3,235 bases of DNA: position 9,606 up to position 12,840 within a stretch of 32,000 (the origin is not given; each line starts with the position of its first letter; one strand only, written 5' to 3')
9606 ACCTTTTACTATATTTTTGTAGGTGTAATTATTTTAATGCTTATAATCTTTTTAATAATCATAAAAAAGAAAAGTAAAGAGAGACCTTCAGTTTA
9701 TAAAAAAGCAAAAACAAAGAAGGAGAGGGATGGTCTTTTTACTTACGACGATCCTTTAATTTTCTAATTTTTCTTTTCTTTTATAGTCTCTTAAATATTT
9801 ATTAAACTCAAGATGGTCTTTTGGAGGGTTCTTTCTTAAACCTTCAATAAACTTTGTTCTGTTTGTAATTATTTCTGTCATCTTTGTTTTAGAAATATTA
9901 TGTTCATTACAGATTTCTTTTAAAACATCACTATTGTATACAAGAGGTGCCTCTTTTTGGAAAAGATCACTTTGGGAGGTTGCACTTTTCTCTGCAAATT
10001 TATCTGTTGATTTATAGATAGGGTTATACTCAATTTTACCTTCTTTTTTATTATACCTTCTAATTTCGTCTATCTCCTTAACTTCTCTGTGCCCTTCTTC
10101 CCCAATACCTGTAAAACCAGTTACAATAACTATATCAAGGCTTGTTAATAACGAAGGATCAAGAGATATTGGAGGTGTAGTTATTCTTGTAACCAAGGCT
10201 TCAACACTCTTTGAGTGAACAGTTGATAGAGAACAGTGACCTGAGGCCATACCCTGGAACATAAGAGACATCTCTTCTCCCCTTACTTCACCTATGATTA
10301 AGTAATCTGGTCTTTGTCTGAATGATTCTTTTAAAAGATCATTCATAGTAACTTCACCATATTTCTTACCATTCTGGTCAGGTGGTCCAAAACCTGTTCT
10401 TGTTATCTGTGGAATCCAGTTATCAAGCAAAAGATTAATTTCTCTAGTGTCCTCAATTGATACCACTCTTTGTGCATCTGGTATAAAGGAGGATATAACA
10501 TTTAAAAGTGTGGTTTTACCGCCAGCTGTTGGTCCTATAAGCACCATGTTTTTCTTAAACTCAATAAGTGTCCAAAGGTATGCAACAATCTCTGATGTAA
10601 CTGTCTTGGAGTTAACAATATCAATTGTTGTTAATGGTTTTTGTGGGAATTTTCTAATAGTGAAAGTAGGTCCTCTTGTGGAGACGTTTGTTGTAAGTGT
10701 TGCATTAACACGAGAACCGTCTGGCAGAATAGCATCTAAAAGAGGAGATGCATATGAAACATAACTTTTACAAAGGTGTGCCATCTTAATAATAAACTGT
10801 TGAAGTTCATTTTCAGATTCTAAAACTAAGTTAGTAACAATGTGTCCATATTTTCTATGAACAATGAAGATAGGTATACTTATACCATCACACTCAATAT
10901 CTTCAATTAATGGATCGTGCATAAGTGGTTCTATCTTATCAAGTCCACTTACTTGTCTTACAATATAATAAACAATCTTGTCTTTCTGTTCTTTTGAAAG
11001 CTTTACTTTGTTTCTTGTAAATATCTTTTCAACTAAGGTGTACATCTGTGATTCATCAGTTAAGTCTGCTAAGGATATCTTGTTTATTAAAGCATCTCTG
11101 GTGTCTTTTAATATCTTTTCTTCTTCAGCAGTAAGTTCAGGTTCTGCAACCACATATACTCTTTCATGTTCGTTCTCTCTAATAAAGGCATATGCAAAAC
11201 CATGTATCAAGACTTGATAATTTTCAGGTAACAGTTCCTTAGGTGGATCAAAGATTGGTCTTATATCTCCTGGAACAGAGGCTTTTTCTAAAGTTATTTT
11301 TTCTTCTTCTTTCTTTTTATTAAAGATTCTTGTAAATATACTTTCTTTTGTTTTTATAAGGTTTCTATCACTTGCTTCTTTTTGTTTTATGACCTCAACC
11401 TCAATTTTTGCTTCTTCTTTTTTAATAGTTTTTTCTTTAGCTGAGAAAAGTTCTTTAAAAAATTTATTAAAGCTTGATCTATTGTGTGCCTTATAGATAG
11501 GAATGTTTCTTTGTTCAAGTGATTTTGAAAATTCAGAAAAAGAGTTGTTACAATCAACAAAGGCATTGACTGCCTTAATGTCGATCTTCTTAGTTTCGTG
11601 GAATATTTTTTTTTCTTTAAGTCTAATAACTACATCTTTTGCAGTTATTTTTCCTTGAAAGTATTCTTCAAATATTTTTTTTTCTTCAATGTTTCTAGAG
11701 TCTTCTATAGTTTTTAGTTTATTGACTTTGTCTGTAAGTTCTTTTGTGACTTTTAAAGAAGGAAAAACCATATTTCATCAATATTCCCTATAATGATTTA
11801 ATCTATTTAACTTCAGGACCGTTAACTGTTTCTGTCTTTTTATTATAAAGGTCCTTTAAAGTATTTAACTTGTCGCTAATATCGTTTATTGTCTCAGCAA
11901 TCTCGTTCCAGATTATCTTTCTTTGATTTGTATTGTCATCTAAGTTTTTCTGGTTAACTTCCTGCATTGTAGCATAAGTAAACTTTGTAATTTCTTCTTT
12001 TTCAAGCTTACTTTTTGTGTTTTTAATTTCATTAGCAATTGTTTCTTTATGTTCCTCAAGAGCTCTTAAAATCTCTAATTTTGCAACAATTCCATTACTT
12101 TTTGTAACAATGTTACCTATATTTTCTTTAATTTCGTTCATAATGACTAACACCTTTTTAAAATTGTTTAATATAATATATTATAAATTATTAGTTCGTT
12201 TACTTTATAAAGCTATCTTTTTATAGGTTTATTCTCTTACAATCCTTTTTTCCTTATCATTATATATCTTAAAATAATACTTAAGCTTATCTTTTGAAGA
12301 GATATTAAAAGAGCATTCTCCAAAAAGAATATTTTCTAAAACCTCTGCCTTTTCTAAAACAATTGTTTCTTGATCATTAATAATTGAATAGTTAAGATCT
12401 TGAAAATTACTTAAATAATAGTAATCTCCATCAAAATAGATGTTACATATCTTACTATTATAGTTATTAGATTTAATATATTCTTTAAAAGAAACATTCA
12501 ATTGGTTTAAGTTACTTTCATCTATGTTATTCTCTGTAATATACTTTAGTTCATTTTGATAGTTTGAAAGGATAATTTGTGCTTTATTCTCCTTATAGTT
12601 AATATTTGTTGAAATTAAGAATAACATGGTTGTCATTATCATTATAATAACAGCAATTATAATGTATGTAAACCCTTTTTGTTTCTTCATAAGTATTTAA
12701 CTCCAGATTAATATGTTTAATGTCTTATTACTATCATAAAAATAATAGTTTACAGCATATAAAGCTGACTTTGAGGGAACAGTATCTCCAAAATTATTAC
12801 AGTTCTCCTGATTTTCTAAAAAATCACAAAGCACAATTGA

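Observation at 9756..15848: Orphan type-IV-filament-like module: a secretion ATPase with five unrecognisable partners and no platform protein or prepilin peptidase nearby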

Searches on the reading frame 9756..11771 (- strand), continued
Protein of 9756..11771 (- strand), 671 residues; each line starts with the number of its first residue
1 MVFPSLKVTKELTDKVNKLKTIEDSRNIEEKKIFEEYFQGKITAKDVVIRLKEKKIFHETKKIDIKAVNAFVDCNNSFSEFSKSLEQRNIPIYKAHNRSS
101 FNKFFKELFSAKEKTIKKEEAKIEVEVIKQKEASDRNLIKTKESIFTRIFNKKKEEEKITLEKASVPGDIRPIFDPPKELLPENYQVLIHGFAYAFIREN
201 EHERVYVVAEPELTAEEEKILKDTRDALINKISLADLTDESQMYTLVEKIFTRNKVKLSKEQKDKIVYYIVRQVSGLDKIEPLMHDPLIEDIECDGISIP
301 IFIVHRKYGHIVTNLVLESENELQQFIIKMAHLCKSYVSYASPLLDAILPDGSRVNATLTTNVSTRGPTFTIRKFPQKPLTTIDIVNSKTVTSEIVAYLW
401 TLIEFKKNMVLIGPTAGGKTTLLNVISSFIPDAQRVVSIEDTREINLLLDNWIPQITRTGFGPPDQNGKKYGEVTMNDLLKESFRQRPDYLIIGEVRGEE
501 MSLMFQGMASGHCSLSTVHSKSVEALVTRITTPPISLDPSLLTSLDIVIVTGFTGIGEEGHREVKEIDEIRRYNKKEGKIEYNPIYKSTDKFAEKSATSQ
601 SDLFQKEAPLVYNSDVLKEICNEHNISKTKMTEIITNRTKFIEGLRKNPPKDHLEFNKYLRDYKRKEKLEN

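Call 74: search_solved_structures(query=window:9756-11771:-, max_evalue=1e-10, show_alignments=1)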
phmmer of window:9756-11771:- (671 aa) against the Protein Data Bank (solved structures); distinct sequences matched with E-value up to 1e-10: 9.
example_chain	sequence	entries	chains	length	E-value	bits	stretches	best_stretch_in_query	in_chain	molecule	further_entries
2oap_1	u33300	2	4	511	3.2e-93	316.6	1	190-608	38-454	Type II secretion system protein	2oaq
4ii7_A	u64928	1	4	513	1.9e-63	218.2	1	199-586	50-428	FlaI ATPase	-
4ihq_A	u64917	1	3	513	1.2e-62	215.6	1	199-586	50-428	FlaI ATPase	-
8rkd_E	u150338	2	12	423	8e-39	136.9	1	236-532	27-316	Pilus assembly ATPase CpaF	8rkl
8rjf_A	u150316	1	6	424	8.1e-39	136.9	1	236-532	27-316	Pilus assembly ATPase CpaF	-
9e24_A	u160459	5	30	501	1.2e-38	136.3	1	236-532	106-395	CpaF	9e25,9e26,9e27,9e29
6bge_A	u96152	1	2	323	9.6e-16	60.7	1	335-532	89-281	VirB11-like protein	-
1g6o_A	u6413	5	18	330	9.9e-16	60.6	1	335-532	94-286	CAG-ALPHA | virB11 homolog | Cag-alfa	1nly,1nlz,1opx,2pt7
2gza_A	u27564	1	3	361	2.9e-11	45.9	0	335-530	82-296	Type IV secretion system protein VirB11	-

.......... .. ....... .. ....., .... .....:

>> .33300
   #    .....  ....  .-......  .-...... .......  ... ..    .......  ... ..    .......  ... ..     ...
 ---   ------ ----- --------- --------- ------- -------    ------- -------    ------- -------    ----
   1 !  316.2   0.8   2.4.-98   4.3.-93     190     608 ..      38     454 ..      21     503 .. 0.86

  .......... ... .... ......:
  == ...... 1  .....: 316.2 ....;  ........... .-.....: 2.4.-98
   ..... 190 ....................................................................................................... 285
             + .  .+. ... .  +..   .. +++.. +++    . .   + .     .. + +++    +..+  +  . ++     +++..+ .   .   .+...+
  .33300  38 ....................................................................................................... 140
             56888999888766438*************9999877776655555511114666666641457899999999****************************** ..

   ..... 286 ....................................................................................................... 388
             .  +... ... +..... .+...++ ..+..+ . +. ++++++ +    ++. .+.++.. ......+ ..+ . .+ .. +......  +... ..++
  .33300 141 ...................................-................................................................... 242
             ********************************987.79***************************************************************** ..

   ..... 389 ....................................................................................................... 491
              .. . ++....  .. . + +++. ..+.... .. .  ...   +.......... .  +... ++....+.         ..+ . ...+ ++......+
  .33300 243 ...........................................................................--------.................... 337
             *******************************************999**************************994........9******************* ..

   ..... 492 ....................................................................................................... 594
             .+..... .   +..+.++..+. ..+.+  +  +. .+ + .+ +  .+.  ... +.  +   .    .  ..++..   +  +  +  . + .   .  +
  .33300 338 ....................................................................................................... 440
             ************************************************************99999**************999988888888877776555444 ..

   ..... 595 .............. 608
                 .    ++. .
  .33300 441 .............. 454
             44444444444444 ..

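Call 83: list_cluster_members(proteins=[L037:3327-4214:+, L037:4222-5079:+, L037:5182-5655:+, L037:5687-6163:+, L037:6206-6652:+, L036:7860-8963:+, L036:9068-9949:+, L036:9974-10837:+, L036:10912-11382:+, L033:6796-7611:+])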
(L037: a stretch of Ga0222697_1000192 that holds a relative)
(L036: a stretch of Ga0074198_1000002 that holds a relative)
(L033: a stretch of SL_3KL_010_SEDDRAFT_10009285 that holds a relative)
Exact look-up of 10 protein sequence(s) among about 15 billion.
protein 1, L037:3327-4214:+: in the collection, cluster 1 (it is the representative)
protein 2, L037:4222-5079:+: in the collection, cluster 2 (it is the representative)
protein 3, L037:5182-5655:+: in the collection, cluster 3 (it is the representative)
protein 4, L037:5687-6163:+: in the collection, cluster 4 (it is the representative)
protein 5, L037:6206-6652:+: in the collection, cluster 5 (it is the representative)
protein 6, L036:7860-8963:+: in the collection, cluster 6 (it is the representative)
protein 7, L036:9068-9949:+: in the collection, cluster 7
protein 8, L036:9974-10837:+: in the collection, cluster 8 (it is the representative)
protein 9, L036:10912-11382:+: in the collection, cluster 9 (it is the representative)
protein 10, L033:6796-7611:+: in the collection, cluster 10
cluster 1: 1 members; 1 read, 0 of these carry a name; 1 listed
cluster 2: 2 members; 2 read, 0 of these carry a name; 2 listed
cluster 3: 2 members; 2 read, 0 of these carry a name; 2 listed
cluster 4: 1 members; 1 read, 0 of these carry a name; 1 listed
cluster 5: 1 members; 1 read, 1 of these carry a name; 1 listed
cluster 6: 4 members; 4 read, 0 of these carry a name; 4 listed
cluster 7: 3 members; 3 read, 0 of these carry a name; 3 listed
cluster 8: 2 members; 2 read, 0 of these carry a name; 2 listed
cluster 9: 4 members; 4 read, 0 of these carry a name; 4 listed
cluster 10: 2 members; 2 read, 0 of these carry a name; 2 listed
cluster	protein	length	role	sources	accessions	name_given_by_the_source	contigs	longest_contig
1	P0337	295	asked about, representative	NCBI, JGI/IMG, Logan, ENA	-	-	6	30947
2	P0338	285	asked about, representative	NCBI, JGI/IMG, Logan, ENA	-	-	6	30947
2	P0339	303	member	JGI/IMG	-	-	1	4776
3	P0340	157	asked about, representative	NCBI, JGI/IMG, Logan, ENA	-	-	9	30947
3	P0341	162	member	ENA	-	-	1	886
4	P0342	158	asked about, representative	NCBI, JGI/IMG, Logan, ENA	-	-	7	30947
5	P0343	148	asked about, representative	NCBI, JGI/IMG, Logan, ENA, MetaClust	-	\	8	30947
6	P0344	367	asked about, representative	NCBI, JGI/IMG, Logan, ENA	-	-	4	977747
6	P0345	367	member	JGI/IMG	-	-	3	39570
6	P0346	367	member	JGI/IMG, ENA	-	-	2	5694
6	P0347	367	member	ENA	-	-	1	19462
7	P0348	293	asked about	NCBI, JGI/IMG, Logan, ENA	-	-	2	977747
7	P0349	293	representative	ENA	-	-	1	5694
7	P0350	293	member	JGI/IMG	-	-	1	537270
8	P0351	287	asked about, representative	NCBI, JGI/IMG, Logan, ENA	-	-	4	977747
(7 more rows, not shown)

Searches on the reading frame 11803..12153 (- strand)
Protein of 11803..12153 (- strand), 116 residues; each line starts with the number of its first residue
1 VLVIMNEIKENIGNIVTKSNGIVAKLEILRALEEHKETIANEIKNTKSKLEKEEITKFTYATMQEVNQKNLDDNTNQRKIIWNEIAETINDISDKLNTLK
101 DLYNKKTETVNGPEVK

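Call 5: search_protein_families(library=pfam, proteins=[window:11803-12153:-], max_evalue=1)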
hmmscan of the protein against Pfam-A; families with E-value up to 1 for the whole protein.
window:11803-12153:- (116 aa): 11 families
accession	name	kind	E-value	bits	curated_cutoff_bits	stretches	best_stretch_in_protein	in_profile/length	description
PF12725.13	DUF3810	-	0.052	13.3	28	1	15-104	64-152/311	Protein of unknown function (DUF3810)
PF10168.15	Nup88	-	0.056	11.7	24.4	1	26-104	623-699/702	Nuclear pore component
PF10545.15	MADF_DNA_bdg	-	0.057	14.2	22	1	74-110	21-63/84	Alcohol dehydrogenase transcription factor Myb/SANT-like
PF18394.6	TBK1_CCD1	-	0.057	13.4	25.9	1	7-89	81-164/256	TANK-binding kinase 1 coiled-coil domain 1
PF08649.15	DASH_Dad1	-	0.08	13.6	31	1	76-99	4-27/55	DASH complex subunit Dad1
PF10824.14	T7SS_ESX_EspC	-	0.086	13.7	23.5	1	27-106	10-90/100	Excreted virulence factor EspC, type VII ESX diderm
PF13873.12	Myb_DNA-bind_5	-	0.09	13.2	21.7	1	48-102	6-61/78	Myb/SANT-like DNA-binding domain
PF06009.19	Laminin_II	-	0.23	11.9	33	1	26-105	9-84/138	Laminin Domain II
PF21157.2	DksA_N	-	0.28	11.9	27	0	30-54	7-31/71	DnaK suppressor protein DksA, N-terminal domain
PF03444.21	HrcA_DNA-bdg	-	0.53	10.4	21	0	95-115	9-29/79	Winged helix-turn-helix transcription repressor, HrcA DNA-binding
PF07889.17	DUF1664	-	0.71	10.4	34.6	0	29-100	54-121/124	Protein of unknown function (DUF1664)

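Call 6: search_protein_families(library=ncbifam, proteins=[window:11803-12153:-], max_evalue=1)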
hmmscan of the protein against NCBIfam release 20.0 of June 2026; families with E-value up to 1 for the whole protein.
window:11803-12153:- (116 aa): 8 families
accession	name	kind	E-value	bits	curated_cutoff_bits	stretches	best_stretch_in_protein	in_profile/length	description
NF041108.1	RQC_minor_2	equivalog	0.0044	15.9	300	1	8-92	262-349/465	RQC-minor-2 family DNA-binding protein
NF047409.1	Cys_reg_CymR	equivalog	0.015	15.4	195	1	48-109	72-130/139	cysteine metabolism transcriptional regulator CymR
NF040937.1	HerA_Thermprot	equivalog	0.12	10.7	800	1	18-105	212-298/487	DNA double-strand break repair helicase HerA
NF041198.1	UshA_like_PCGU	equivalog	0.17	10.4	275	1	23-97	313-386/519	UshA-like (seleno)protein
NF002375.0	PRK01371.1-2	equivalog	0.19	12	137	1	43-107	43-102/137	sec-independent translocase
NF047417.1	teichoic_AuxA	equivalog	0.24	10.4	250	1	34-98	237-301/430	lipoteichoic acid stability factor AuxA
NF004467.0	PRK05788.1-5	equivalog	0.31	10.1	376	1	4-63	218-277/326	cobalt-precorrin 5A hydrolase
NF045995.1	MAG0865_DivIVA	hypoth_equivalog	0.98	9.6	55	0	5-54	22-68/69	MAG0865 family DivIVA-related protein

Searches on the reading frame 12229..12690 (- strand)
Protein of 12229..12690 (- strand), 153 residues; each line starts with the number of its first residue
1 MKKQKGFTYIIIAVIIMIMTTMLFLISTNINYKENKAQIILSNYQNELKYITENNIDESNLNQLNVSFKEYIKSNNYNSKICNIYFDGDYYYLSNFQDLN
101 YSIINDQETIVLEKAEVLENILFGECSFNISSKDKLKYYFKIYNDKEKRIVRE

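Call 5: search_protein_families(library=pfam, proteins=[window:12229-12690:-], max_evalue=1)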
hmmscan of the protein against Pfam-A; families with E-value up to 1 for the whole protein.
window:12229-12690:- (153 aa): 3 families
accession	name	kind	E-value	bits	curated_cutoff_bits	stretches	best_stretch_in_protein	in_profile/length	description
PF06143.16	Baculo_11_kDa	-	0.029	14.4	28.4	1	6-48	35-77/84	Baculovirus 11 kDa family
PF13786.12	DUF4179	-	0.045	14.6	30.1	1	2-93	1-88/94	Domain of unknown function (DUF4179)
PF00558.24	Vpu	-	0.082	13.1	24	1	9-60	7-58/81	Vpu protein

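Call 6: search_protein_families(library=ncbifam, proteins=[window:12229-12690:-], max_evalue=1)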
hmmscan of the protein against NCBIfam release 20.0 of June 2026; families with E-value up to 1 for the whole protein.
window:12229-12690:- (153 aa): 5 families
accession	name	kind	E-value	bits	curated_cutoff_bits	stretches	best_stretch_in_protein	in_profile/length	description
NF049880.1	FvfA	exception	0.0056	17.1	130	1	7-99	8-86/130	Francisella virulence factor A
TIGR01708.2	typeII_sec_gspH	equivalog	0.017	15.1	80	1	4-69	1-68/169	type II secretion system minor pseudopilin GspH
NF033232.1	small_YtzI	equivalog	0.24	10.8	33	1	7-29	2-24/41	YtzI protein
NF040982.1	ComGD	equivalog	0.25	11.8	70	1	4-77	1-79/139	competence type IV pilus minor pilin ComGD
TIGR02745.1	ccoG_rdxA_fixG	equivalog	0.81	8.6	316.7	1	62-148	335-421/435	cytochrome c oxidase accessory protein CcoG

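Call 86: search_solved_structures(query=A7, max_evalue=10)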
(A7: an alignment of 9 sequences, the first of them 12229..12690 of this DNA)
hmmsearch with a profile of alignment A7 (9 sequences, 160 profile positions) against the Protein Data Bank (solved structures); distinct sequences matched with E-value up to 10: 5.
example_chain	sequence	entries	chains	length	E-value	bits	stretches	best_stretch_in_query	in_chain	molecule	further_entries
3csr_A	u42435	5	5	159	0.23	14.5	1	39-84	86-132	Morphogenesis protein 1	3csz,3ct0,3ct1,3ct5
2v04_A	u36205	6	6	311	0.27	14.2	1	63-101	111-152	CHOLINE BINDING PROTEIN F | CHOLINE-BINDING PROTEIN F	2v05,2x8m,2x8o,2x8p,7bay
2vyu_A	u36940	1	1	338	0.29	14.1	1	63-101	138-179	CHOLINE BINDING PROTEIN F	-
4q98_A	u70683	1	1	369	1.4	12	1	59-108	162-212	Major fimbrial subunit protein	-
3csq_A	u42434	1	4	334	1.5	11.8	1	39-84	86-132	Morphogenesis protein 1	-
